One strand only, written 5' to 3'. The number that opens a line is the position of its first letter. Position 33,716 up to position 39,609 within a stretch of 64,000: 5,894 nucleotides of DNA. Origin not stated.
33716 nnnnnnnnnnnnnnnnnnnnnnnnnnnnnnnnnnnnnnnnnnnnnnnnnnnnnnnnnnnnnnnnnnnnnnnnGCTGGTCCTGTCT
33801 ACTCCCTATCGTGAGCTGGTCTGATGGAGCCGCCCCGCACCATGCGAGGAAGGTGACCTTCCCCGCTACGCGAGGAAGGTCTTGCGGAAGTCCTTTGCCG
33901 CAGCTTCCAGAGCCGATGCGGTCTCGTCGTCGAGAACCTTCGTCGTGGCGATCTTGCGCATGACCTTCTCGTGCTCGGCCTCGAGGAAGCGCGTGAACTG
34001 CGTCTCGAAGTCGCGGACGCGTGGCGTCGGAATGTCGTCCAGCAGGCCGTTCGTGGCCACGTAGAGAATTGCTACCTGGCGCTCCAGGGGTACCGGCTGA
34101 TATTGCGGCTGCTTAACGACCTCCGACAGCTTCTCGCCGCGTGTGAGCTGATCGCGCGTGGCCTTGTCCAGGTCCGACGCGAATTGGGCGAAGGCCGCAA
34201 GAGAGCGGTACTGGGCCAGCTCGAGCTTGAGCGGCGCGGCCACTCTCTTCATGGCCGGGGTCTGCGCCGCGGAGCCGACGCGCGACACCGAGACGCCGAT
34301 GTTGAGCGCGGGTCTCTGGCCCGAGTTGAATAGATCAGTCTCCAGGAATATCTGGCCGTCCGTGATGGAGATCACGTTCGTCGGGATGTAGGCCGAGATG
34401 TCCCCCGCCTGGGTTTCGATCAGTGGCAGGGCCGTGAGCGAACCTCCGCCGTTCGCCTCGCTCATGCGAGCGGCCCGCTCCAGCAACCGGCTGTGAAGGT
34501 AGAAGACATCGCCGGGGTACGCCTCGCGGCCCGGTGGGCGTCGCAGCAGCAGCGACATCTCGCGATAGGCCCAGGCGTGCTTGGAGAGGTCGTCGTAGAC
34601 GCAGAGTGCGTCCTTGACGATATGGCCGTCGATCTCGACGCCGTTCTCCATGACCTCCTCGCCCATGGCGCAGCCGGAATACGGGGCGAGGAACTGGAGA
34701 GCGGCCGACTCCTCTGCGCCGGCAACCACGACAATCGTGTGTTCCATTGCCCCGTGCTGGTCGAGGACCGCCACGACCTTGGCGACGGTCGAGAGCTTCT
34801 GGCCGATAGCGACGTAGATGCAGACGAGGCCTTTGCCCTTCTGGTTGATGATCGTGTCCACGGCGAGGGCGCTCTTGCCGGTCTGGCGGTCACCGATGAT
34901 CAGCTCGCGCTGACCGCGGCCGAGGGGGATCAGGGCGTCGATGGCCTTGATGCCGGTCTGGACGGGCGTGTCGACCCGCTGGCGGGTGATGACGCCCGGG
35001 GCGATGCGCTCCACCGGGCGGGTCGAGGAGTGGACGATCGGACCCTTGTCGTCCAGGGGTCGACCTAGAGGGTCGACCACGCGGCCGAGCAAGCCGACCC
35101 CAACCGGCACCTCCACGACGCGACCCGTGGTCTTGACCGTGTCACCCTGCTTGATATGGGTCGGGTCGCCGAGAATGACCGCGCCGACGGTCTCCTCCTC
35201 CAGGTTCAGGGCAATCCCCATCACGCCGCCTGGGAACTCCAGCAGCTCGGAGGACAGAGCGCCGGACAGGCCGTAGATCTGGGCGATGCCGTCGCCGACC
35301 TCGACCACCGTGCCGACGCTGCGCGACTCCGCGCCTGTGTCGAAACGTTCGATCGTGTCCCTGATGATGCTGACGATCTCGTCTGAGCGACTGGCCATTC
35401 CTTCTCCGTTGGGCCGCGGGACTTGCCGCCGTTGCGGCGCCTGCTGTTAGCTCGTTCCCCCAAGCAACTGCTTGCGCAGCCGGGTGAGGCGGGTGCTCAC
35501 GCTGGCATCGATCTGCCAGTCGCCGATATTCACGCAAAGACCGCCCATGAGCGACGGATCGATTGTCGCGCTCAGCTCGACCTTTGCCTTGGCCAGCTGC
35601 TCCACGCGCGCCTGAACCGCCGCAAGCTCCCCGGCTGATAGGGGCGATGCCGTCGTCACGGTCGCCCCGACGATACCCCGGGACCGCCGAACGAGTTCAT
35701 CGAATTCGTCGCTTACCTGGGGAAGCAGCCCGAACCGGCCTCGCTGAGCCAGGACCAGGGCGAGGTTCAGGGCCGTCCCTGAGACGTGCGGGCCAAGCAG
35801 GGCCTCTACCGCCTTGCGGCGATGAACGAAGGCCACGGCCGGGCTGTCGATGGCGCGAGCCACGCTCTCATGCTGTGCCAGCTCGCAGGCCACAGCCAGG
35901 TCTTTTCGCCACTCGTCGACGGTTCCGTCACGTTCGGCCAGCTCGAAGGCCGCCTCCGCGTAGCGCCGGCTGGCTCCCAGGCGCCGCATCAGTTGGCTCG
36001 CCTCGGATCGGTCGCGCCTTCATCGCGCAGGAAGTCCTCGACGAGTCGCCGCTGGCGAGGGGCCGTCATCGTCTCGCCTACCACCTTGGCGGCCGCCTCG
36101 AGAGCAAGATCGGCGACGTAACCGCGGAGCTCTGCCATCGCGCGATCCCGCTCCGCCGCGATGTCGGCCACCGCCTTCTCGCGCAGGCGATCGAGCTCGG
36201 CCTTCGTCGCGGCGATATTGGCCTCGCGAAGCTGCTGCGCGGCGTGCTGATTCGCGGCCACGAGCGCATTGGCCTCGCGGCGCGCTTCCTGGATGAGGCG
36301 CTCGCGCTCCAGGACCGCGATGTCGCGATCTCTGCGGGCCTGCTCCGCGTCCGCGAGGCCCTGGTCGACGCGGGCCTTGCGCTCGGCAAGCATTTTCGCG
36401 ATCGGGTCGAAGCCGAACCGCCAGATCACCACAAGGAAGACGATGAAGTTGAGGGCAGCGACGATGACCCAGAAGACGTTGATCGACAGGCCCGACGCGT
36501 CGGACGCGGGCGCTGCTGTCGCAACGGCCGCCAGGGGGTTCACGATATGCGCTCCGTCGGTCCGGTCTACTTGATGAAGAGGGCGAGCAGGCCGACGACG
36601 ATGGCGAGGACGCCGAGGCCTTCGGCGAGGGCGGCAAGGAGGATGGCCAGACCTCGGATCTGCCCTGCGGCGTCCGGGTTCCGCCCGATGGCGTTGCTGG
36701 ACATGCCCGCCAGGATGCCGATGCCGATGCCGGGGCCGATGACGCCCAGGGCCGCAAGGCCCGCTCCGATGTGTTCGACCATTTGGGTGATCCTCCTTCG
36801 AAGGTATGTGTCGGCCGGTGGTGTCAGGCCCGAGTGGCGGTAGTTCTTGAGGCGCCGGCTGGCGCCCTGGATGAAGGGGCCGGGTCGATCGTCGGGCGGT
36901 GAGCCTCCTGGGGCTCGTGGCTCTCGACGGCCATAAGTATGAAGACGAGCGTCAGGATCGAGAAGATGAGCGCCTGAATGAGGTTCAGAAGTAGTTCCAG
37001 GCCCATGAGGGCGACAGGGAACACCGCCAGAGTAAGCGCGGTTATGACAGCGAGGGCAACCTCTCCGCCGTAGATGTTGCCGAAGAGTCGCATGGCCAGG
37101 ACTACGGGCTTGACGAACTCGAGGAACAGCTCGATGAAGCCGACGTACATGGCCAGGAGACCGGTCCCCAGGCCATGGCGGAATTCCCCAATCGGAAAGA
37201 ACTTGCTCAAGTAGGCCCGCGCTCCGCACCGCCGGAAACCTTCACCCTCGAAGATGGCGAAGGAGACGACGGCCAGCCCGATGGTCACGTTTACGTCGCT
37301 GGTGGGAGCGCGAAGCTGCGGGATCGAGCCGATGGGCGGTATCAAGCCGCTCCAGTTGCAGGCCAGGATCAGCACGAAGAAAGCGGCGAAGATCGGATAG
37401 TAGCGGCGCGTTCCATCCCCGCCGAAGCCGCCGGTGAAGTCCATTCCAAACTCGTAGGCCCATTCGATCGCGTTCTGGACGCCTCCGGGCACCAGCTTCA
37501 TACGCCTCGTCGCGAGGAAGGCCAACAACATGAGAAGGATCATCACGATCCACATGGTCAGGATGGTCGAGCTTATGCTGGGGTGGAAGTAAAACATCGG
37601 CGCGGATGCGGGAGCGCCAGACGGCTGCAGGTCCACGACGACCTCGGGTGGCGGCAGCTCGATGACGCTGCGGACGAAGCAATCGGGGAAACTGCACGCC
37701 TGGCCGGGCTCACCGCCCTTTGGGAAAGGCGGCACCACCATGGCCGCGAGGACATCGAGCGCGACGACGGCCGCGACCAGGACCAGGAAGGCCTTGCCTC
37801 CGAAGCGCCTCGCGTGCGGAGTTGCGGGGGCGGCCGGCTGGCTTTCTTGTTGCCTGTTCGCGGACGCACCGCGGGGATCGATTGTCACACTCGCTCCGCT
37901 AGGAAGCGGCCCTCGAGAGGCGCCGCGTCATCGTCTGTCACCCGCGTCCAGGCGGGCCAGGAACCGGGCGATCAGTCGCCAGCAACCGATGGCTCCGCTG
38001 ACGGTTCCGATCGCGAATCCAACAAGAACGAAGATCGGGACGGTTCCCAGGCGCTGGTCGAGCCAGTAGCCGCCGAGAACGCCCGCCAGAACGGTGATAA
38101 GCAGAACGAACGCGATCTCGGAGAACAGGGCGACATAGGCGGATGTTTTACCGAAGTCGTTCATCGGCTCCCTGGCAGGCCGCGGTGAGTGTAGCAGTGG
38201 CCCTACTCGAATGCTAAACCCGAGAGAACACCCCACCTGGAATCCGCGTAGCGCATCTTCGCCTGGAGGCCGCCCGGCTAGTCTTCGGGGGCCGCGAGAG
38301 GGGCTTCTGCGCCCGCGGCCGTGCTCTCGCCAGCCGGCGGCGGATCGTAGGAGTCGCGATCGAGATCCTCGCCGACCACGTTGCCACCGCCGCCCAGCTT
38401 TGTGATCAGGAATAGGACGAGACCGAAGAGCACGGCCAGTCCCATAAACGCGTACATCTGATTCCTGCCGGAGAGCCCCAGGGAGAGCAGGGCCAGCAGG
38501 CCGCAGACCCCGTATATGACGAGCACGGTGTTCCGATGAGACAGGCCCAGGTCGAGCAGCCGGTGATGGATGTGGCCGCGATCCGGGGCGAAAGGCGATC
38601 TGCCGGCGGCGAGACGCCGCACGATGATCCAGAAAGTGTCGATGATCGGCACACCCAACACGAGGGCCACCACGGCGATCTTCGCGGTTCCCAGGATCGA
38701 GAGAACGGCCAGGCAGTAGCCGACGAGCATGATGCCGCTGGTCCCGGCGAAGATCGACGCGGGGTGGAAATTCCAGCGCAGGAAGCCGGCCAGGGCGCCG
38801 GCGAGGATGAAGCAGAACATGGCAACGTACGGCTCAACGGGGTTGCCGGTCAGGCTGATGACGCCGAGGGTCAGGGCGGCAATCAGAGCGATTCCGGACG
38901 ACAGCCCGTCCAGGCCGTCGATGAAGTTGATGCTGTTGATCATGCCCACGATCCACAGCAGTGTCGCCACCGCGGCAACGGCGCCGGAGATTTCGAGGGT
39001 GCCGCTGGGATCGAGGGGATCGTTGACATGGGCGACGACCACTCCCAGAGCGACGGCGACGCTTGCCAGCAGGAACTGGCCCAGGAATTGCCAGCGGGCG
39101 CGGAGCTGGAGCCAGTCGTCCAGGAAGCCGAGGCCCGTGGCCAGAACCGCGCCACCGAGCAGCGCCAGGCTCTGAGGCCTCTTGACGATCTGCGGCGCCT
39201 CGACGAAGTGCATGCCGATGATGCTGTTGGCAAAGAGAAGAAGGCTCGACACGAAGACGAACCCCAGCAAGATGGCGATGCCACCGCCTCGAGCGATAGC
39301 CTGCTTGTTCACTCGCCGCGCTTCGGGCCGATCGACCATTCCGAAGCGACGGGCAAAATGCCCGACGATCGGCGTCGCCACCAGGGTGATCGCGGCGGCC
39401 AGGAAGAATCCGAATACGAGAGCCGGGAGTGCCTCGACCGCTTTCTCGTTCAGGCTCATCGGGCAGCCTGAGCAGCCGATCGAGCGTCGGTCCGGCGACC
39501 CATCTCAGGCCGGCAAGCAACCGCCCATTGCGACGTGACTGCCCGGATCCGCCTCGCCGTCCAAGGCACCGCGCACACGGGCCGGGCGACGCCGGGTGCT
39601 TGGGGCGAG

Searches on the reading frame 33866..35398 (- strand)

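Call 31: search_protein_families(library=pfam, proteins=[window:33866-35398:-])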
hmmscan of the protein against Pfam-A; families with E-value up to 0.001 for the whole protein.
window:33866-35398:- (510 aa): 4 families
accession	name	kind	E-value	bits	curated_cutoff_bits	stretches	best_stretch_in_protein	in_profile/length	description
PF00006.31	ATP-synt_ab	-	1.3e-74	250.9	29.5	1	149-372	1-213/213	ATP synthase alpha/beta family, nucleotide-binding domain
PF00306.32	ATP-synt_ab_C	-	2.7e-46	157.4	27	1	379-504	1-126/126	ATP synthase alpha/beta chain, C terminal domain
PF02874.29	ATP-synt_ab_N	-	3.1e-16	60.1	20.9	1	25-92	2-69/69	ATP synthase alpha/beta family, beta-barrel domain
PF06745.19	ATPase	-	0.00015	21.7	26.6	1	146-210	1-68/231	KaiC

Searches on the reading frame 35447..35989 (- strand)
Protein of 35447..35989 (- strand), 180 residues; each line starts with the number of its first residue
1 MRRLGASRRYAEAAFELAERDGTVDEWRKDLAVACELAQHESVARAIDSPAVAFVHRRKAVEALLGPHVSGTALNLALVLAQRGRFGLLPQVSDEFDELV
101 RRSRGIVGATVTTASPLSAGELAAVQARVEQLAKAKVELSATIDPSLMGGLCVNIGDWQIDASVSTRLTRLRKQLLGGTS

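Call 31: search_protein_families(library=pfam, proteins=[window:35447-35989:-])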
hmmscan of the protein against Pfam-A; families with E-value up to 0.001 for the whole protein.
window:35447-35989:- (180 aa): 1 family
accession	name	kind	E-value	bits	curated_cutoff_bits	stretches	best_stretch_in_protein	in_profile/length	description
PF00213.23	OSCP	-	5.8e-45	153.9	22.3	1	7-175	2-172/172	ATP synthase delta (OSCP) subunit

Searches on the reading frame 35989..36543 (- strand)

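Call 31: search_protein_families(library=pfam, proteins=[window:35989-36543:-])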
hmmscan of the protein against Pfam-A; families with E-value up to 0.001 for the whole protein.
window:35989-36543:- (184 aa): 2 families
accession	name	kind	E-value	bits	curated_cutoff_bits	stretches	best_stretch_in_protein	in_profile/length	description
PF00430.23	ATP-synt_B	-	8.8e-27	94.2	28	1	27-155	3-131/132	ATP synthase B/B' CF(0)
PF05405.19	Mt_ATP-synt_B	-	0.0004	20.5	21.7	1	28-118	18-108/163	Mitochondrial ATP synthase B chain precursor (ATP-synt_B)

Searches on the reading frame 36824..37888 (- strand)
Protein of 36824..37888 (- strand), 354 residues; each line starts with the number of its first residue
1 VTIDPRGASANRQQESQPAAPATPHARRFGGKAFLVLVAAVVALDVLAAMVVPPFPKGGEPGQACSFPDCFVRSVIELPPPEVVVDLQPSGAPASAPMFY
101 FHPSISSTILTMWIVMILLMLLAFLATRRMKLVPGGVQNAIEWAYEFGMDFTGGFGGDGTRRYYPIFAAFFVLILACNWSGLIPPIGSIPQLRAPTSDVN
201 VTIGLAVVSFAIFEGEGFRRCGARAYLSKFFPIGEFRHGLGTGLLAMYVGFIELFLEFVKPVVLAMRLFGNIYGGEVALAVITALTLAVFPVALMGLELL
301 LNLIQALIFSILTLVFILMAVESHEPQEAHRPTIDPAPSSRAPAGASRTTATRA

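Call 19: search_protein_families(library=pfam, proteins=[window:36824-37888:-])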
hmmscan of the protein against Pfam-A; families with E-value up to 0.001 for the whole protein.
window:36824-37888:- (354 aa): 1 family
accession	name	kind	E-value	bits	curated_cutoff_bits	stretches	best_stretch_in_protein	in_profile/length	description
PF00119.25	ATP-synt_A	-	1.6e-42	146.3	33.9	1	109-317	1-216/217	ATP synthase A chain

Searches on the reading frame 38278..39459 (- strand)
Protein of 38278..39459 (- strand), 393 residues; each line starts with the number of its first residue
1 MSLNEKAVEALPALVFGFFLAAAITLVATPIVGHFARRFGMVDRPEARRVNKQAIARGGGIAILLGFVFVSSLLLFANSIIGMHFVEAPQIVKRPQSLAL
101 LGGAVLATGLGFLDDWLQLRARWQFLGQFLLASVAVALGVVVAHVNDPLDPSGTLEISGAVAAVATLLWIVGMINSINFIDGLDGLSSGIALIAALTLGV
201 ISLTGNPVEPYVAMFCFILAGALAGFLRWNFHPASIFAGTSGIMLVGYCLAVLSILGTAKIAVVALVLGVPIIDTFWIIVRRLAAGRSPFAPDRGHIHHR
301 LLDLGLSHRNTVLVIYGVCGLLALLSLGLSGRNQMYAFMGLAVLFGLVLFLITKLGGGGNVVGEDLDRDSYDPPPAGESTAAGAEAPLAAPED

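Call 19: search_protein_families(library=pfam, proteins=[window:38278-39459:-])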
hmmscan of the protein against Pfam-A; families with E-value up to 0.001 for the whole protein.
window:38278-39459:- (393 aa): 1 family
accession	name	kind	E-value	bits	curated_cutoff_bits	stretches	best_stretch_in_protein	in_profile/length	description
PF00953.26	Glycos_transf_4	-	2.8e-35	122.1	27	1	98-257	2-159/160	Glycosyl transferase family 4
